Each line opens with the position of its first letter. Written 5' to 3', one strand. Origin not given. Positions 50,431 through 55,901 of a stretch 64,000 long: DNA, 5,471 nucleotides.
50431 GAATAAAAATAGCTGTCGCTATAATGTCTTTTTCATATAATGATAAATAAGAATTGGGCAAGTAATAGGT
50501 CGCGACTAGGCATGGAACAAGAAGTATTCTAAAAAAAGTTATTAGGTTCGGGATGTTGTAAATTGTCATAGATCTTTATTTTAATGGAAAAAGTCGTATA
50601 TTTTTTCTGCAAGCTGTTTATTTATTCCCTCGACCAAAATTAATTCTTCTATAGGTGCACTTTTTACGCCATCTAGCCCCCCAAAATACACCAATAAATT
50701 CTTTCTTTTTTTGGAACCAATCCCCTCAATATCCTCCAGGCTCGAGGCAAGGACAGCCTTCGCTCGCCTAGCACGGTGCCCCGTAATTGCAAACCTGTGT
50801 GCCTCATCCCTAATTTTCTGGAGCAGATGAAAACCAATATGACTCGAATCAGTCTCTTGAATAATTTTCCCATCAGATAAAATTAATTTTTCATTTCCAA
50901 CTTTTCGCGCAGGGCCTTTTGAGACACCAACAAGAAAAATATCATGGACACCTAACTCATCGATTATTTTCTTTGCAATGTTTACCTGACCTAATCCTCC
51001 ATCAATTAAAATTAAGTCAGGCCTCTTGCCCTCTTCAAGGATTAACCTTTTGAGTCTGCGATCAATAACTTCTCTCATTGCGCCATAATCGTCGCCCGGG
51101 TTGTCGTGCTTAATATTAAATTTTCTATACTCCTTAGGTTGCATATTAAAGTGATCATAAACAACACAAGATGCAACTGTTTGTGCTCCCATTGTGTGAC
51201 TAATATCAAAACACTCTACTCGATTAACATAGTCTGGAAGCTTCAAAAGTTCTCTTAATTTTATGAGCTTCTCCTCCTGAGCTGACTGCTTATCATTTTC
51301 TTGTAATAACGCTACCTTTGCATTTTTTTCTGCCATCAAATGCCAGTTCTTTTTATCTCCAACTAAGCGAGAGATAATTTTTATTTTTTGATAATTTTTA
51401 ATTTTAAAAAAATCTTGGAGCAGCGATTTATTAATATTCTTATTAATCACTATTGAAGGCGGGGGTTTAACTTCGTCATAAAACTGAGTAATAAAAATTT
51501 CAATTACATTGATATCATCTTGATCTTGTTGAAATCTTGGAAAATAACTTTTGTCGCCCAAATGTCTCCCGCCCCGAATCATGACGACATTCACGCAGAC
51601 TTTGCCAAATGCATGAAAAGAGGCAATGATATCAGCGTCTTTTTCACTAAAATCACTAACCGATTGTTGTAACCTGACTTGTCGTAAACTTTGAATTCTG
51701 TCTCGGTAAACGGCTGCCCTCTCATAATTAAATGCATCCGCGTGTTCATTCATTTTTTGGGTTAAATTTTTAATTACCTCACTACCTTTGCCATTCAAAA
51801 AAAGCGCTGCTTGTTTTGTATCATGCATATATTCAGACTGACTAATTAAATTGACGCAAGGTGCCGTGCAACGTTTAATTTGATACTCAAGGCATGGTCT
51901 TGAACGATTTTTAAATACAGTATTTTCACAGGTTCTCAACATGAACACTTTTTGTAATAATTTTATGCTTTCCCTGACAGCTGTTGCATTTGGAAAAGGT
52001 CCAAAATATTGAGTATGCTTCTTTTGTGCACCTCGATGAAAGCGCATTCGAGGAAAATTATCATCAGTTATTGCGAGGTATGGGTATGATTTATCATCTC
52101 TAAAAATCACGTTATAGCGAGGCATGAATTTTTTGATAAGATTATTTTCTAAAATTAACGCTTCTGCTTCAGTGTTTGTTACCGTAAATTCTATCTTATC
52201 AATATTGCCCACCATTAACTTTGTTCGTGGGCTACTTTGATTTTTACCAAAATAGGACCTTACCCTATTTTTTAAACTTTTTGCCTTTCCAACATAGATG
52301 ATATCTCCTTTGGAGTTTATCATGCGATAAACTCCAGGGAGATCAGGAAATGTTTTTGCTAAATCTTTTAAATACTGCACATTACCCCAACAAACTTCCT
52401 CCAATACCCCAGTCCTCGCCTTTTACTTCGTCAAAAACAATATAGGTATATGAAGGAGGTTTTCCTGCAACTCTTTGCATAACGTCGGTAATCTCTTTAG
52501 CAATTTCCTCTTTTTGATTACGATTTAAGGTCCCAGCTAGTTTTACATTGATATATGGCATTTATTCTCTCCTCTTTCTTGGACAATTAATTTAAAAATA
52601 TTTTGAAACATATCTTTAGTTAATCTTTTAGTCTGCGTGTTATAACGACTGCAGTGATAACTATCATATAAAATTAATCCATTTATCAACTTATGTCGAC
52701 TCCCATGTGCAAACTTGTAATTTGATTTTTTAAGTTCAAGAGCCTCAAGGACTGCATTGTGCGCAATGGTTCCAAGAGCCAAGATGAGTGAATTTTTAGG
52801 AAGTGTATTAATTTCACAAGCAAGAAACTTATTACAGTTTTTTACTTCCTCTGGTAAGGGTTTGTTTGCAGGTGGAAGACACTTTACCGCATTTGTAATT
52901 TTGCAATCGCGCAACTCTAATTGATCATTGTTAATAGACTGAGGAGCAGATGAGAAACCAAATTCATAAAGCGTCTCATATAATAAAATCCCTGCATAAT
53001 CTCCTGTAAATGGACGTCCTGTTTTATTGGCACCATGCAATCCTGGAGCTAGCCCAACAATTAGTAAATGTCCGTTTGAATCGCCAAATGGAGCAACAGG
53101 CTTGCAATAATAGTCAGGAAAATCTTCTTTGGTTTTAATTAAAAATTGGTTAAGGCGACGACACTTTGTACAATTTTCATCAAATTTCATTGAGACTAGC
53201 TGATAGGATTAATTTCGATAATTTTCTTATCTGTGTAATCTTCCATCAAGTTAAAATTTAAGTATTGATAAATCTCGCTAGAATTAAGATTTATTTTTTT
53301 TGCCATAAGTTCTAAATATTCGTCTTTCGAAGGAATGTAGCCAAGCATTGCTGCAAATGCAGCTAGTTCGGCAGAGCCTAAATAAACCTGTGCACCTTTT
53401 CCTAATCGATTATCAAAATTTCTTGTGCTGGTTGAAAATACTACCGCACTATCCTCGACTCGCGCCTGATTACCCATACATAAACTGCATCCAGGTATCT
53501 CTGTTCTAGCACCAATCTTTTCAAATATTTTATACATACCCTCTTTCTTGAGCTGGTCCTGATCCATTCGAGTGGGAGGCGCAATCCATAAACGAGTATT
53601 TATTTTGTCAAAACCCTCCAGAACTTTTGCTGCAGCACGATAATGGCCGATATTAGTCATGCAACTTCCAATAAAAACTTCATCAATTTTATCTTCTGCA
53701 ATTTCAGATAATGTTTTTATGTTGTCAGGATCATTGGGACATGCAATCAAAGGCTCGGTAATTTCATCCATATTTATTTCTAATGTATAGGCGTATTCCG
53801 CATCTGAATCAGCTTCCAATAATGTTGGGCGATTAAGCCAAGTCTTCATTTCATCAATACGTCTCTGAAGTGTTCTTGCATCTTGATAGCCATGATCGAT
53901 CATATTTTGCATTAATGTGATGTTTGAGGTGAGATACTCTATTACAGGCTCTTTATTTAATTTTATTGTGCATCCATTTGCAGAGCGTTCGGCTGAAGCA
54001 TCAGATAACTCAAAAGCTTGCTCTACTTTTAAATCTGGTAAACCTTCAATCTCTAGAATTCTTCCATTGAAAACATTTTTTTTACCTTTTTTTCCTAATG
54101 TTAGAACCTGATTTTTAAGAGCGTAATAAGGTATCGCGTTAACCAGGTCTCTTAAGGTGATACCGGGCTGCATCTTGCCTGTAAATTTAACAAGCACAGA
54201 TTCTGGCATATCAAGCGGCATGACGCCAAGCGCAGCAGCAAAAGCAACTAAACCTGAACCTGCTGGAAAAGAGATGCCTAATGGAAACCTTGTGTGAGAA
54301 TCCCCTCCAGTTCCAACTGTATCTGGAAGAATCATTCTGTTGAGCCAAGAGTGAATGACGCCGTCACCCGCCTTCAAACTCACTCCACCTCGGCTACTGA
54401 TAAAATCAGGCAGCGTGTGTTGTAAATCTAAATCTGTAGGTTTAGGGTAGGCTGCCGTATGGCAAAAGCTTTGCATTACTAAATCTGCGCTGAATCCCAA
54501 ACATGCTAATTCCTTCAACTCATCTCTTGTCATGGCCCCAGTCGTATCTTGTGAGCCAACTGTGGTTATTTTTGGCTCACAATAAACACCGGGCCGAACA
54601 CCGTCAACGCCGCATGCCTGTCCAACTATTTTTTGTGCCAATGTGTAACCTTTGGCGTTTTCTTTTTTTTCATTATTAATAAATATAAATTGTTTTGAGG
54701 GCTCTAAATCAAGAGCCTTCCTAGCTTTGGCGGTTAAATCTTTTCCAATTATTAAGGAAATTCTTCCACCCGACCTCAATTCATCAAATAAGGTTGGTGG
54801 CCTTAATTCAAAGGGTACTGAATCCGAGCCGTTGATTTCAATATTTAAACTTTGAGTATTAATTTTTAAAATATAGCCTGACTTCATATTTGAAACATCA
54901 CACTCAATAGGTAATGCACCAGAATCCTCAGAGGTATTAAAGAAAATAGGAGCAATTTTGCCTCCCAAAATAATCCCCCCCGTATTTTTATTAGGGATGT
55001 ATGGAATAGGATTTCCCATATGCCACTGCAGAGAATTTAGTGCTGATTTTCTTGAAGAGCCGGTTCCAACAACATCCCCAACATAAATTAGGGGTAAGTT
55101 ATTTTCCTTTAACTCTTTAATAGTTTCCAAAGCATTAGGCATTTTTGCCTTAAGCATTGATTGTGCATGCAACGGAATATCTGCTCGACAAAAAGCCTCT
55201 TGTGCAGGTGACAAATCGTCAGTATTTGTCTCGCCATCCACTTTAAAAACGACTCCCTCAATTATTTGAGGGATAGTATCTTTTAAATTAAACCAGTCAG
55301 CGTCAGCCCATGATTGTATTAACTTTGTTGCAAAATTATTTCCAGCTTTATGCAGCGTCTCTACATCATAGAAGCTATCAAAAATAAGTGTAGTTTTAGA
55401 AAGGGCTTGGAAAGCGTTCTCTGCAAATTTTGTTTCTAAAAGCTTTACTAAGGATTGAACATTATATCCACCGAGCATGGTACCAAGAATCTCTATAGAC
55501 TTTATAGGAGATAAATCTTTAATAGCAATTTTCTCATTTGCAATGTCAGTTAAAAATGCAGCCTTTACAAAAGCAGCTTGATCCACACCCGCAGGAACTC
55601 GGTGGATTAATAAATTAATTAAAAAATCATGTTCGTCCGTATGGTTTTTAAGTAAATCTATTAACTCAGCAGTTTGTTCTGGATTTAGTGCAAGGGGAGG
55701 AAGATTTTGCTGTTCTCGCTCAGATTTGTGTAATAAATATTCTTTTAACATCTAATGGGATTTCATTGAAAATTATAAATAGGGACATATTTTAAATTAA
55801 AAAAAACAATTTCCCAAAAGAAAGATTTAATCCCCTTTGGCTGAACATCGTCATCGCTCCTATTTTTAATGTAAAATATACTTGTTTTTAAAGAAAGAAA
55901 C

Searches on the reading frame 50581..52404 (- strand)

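Call 65: search_protein_families(library=pfam, proteins=[window:50581-52404:-], max_evalue=0.00001)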
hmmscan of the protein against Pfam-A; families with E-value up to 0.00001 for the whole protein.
window:50581-52404:- (607 aa): 6 families
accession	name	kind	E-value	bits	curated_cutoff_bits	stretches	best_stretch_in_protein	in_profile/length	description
PF08459.17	UvrC_RNaseH_dom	-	2.8e-52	177.2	22.3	1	385-540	2-159/159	UvrC RNAse H endonuclease domain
PF22920.2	UvrC_RNaseH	-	1.3e-26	93.3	24.3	1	256-367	1-114/116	UvrC Ribonuclease H-like domain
PF01541.30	GIY-YIG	-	1.8e-12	47.8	22.6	1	24-98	3-78/78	GIY-YIG catalytic domain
PF02151.25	UVR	-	2.4e-11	43.4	21.5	1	209-242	2-35/36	UvrB/uvrC motif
PF12826.13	HHH_2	-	2.2e-06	28.2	27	1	559-607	8-56/64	Helix-hairpin-helix motif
PF14520.12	HHH_5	-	5e-06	27.3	27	0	555-605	3-54/57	Helix-hairpin-helix domain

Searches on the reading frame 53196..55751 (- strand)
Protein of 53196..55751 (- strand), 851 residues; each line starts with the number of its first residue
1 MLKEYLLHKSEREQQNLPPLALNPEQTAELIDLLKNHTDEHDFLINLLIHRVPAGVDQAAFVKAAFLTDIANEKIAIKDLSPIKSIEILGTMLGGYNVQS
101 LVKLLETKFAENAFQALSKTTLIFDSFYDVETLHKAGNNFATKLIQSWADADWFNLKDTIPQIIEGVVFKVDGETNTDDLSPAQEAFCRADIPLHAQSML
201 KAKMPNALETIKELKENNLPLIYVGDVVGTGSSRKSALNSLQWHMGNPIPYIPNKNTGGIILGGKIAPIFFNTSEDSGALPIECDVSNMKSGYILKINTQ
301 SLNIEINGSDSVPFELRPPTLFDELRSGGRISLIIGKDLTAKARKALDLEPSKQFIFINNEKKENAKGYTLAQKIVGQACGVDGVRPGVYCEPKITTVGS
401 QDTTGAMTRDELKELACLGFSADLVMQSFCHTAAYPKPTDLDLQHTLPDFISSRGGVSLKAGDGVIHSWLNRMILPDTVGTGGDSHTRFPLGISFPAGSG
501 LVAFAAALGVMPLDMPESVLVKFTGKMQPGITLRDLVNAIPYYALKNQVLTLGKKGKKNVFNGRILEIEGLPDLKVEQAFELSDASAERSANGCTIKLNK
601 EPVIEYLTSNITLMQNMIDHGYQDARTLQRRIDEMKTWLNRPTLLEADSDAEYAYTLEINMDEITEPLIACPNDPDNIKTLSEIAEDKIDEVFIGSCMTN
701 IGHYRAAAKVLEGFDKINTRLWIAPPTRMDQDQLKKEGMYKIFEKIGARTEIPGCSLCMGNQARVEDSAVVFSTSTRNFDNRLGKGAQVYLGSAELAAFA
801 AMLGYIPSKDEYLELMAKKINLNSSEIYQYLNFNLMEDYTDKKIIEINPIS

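Call 65: search_protein_families(library=pfam, proteins=[window:53196-55751:-], max_evalue=0.00001)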
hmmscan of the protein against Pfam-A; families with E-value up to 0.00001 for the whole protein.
window:53196-55751:- (851 aa): 3 families
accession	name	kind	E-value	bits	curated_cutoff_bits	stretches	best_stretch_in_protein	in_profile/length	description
PF06434.19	Aconitase_2_N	-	4.1e-86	288.3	27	1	167-369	2-204/204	Aconitate hydratase 2 N-terminus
PF11791.14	Aconitase_B_N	-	1.3e-52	178.3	25.8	1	4-154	1-153/153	Aconitate B N-terminal domain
PF00330.25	Aconitase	-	3.5e-41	142.1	28.7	1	459-804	102-463/463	Aconitase family (aconitate hydratase)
